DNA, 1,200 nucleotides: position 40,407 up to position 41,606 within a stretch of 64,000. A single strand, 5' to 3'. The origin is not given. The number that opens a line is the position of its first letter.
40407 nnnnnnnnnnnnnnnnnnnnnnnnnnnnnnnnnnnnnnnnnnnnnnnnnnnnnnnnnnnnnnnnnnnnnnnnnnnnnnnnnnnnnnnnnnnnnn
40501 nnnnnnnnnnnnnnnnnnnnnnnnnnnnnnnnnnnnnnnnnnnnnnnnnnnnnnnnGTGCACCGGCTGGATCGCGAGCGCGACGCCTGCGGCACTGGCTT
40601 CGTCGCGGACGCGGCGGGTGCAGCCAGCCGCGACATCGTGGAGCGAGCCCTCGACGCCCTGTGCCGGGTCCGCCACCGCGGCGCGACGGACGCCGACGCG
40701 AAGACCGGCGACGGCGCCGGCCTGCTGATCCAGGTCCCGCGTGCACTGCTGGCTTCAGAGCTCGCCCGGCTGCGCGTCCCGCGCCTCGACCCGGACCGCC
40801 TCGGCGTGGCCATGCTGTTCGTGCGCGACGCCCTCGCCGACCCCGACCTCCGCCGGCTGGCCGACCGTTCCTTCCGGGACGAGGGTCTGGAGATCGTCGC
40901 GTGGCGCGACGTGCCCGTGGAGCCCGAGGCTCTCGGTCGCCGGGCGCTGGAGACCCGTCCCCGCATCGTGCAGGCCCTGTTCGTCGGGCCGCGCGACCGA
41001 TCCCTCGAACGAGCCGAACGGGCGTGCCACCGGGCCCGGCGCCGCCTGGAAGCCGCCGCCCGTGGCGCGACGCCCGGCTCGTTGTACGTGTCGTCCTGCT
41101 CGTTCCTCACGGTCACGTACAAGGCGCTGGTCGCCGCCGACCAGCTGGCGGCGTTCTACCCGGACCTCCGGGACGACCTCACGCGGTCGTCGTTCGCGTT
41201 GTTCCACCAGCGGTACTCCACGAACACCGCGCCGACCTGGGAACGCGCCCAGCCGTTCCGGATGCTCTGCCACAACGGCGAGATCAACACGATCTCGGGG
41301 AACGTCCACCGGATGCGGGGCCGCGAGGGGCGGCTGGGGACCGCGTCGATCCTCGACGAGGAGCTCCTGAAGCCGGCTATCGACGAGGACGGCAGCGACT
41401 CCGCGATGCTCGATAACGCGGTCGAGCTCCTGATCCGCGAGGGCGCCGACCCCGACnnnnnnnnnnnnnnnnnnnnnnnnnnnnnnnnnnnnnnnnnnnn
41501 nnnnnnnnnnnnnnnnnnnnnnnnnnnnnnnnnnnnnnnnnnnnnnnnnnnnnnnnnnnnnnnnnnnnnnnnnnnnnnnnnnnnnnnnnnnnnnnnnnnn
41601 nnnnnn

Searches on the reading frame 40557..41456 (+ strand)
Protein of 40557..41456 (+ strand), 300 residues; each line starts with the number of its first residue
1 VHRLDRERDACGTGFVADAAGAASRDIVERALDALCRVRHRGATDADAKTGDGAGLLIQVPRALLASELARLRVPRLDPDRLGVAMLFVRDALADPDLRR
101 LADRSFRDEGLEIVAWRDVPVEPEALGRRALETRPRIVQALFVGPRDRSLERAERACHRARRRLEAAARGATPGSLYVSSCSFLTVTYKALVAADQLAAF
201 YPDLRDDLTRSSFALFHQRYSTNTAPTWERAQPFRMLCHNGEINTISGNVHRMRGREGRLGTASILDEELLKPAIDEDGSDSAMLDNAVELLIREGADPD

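Call 8: find_related_loci(query=window:40557-41456:+, collection=genome_contigs, flank=3000)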
Query window:40557-41456:+ (300 aa) in genome_contigs; peptide patterns used: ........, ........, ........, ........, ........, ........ (x = any residue, [..] = any of these).
600 stretches matched a pattern (row limit reached: there are more); 476 encode a relative of the query (tblastn E <= 1e-3); the best 80 are kept; 80 distinct loci.
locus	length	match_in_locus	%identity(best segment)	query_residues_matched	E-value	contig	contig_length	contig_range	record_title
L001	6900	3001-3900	85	1-300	2e-167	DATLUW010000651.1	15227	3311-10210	MAG TPA_asm: Actinomycetota bacterium isolate SMAG_U13176 k141_38537, whole genome shotgun sequence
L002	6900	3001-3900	84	1-300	2e-157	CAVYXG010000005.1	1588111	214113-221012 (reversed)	MAG: uncultured Actinomycetes bacterium isolate MFD04944.bin.1.326 genome assembly, contig: contig_40964, whole genome s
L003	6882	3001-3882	66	7-300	2e-119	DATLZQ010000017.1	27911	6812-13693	MAG TPA_asm: Actinomycetota bacterium isolate SMAG_U13302 k141_203479, whole genome shotgun sequence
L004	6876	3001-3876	61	7-299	9e-106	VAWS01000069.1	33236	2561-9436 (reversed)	MAG: Actinobacteria bacterium isolate AC_12 14_1009_09_20cm_scaffold_9204, whole genome shotgun sequence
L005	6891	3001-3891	59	7-298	9e-100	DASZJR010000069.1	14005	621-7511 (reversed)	MAG TPA_asm: Candidatus Dormiibacterota bacterium isolate SMAG_U6634 k141_5285076, whole genome shotgun sequence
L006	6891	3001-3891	58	7-298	1e-99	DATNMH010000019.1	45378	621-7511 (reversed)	MAG TPA_asm: Candidatus Acidoferrum sp. isolate SMAG_U11474 k141_384782, whole genome shotgun sequence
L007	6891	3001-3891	60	7-298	2e-99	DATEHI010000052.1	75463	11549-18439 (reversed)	MAG TPA_asm: Candidatus Dormiibacterota bacterium isolate SMAG_U8807 k141_350242, whole genome shotgun sequence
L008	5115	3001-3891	59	7-298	5e-98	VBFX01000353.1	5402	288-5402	MAG: Chloroflexi bacterium isolate CF_63 14_1009_02_40cm_scaffold_83733, whole genome shotgun sequence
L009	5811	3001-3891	58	7-298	2e-97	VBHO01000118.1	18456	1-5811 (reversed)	MAG: Chloroflexi bacterium isolate CF_106 14_1009_12_40cm_scaffold_9435, whole genome shotgun sequence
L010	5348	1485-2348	55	5-298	2e-96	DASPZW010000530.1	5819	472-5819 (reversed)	MAG TPA_asm: Actinomycetota bacterium isolate SMAG_U11629 k141_904020, whole genome shotgun sequence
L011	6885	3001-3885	56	7-298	1e-95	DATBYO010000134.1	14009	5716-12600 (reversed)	MAG TPA_asm: Candidatus Dormiibacterota bacterium isolate SMAG_U7595 k141_2869997, whole genome shotgun sequence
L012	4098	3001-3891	58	7-298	1e-95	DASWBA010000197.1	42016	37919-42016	MAG TPA_asm: Candidatus Dormiibacterota bacterium isolate SMAG_U2670 k141_848646, whole genome shotgun sequence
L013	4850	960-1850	55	7-298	1e-94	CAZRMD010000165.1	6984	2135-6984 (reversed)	MAG TPA_asm: uncultured Actinomycetes bacterium isolate SRP272529_co2_28 genome assembly, contig: NODE_20614_length_6984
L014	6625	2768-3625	59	7-298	4e-93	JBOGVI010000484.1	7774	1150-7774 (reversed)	MAG: Actinomycetota bacterium isolate M3-S_metabat2.bin.172 k127_656346, whole genome shotgun sequence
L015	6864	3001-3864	54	7-298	1e-92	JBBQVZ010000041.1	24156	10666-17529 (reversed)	MAG: Actinomycetota bacterium isolate Co_metawrap_2025 Cmw_2025_k141_21098989_length_24156_cov_18.0000, whole genome sho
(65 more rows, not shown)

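Call 51: find_homologous_proteins(query=window:40557-41306:+, max_evalue=1e-40)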
Query window:40557-41306:+ (250 aa): 1706 proteins with E <= 1e-40 among 8000 candidates; the best 120 are listed.
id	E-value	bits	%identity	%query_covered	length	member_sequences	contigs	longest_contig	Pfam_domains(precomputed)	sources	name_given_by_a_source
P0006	7.1e-81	289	54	100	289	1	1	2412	PF00310.27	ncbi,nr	ncbi:MAG TPA: glutamate synthase subunit alpha, partial [Actinomycetota bacterium]|nr:glutamate synt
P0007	6.1e-80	286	62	98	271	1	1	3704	PF00310.27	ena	-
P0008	9.1e-80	285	59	98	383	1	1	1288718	PF00310.27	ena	-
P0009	7.7e-79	282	60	98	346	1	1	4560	PF00310.27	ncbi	ncbi:MAG: class II glutamine amidotransferase, partial [Actinomycetota bacterium]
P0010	1.2e-76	275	57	97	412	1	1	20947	PF00310.27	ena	-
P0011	4.3e-76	273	56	97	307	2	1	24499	PF00310.27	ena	-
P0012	2.2e-75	271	54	100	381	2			PF00310.27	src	-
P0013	3.2e-75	271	57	98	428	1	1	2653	PF00310.27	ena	-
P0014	1.4e-74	268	55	97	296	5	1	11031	PF00310.27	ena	-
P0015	9.2e-74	266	57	98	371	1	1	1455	PF00310.27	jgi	jgi:glutamate synthase domain-containing protein 1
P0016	3.1e-72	261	56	98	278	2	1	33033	PF00310.27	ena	-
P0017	8.6e-72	259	55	98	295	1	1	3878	PF00310.27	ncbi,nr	ncbi:MAG: glutamate synthase subunit alpha, partial [Actinomycetota bacterium]|nr:glutamate synthase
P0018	3.0e-71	258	55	98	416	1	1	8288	PF00310.27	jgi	jgi:glutamate synthase domain-containing protein 1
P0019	5.6e-71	257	55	98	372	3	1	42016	PF00310.27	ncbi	ncbi:MAG TPA: glutamate synthase subunit alpha, partial [Candidatus Dormibacteraeota bacterium]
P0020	7.7e-71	256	52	98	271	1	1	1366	PF00310.27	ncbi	ncbi:MAG: glutamate synthase subunit alpha, partial [Acidimicrobiia bacterium]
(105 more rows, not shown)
